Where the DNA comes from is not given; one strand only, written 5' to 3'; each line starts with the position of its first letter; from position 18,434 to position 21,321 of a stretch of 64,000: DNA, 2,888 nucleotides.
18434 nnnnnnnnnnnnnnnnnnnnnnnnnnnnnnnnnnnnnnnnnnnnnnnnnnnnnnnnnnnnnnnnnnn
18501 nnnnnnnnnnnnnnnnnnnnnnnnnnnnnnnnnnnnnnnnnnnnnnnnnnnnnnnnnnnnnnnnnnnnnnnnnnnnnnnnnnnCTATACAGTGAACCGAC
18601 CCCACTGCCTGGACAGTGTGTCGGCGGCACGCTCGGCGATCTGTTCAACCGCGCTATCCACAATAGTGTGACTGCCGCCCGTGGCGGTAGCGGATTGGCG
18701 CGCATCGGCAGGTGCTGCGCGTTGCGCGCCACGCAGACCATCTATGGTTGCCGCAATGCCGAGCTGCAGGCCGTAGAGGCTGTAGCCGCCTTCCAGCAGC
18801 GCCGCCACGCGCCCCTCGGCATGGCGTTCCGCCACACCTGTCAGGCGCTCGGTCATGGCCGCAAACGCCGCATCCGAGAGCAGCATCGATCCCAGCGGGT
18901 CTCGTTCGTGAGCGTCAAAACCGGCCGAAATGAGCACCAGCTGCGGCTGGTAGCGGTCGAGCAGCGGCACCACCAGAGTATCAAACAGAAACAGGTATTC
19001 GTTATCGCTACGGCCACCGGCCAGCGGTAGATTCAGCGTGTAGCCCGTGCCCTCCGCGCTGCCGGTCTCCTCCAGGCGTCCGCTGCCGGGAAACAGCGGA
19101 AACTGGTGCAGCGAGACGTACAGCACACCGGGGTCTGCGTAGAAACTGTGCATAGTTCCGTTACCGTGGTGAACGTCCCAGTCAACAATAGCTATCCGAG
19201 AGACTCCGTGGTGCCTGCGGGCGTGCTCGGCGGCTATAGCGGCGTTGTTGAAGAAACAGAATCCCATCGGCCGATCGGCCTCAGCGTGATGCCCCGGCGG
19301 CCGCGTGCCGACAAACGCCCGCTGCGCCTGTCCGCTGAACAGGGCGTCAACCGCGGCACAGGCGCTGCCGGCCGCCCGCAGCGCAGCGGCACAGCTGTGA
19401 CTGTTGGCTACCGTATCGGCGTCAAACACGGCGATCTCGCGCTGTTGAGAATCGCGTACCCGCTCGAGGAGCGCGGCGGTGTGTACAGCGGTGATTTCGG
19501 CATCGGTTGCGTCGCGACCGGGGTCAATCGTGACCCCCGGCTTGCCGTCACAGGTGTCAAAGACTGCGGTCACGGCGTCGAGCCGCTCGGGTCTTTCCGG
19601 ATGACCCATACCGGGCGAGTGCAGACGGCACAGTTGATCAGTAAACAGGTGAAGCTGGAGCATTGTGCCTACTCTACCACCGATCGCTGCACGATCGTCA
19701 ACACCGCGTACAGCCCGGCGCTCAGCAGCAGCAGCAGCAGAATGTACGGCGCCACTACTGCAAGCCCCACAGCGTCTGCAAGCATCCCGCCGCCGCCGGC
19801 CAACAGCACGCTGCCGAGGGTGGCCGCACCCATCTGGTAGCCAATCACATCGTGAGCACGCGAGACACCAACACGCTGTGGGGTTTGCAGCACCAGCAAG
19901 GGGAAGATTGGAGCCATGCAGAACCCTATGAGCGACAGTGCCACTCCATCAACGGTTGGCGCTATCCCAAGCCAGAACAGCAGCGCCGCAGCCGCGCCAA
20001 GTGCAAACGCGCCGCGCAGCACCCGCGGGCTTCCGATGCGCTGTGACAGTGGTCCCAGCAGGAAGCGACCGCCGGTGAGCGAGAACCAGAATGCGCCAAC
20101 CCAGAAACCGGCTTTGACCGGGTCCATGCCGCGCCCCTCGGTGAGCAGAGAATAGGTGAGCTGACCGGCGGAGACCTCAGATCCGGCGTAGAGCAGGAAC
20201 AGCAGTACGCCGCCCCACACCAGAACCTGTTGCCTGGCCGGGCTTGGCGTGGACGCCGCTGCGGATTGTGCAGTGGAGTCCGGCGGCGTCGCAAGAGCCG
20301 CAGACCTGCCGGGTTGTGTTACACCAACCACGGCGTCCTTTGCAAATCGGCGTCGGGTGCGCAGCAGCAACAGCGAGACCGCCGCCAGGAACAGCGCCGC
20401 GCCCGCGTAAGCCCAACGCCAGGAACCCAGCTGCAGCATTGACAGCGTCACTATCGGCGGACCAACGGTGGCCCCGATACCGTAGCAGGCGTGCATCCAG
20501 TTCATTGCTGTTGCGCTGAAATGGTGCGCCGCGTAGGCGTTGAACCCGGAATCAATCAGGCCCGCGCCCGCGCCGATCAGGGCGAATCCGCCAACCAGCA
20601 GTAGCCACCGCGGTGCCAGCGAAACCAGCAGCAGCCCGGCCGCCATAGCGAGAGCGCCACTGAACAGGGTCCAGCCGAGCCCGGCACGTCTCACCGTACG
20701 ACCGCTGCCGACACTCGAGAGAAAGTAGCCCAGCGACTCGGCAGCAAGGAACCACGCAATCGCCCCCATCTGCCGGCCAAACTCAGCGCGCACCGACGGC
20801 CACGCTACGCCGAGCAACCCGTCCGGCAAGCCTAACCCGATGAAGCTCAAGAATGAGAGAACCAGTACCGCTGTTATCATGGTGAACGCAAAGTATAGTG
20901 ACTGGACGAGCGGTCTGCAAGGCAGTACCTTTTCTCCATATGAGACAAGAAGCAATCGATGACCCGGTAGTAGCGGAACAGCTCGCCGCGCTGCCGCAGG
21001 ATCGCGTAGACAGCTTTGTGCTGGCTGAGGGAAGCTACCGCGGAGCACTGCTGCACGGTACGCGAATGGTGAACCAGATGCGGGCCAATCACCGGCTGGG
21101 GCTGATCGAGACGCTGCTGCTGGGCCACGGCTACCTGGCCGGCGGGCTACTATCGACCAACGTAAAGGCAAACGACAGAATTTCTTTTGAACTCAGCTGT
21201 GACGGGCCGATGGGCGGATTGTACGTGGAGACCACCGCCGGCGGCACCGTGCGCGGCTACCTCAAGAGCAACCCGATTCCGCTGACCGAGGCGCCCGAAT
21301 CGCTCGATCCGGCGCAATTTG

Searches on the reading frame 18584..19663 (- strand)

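Call 100: search_protein_families(library=pfam, proteins=[window:18584-19663:-], max_evalue=0.0001)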
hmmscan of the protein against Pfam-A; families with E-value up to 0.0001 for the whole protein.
window:18584-19663:- (359 aa): 1 family
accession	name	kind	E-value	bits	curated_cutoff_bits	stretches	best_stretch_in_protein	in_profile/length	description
PF00850.24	Hist_deacetyl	-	1.3e-91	307.5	27.9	1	21-308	1-296/298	Histone deacetylase domain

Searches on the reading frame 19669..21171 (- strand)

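Call 100: search_protein_families(library=pfam, proteins=[window:19669-21171:-], max_evalue=0.0001)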
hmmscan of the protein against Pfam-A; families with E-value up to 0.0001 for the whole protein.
window:19669-21171:- (500 aa): 1 family
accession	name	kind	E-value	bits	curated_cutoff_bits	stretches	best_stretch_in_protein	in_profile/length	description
PF07690.21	MFS_1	-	1.1e-29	104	33.4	1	107-456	2-345/347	Major Facilitator Superfamily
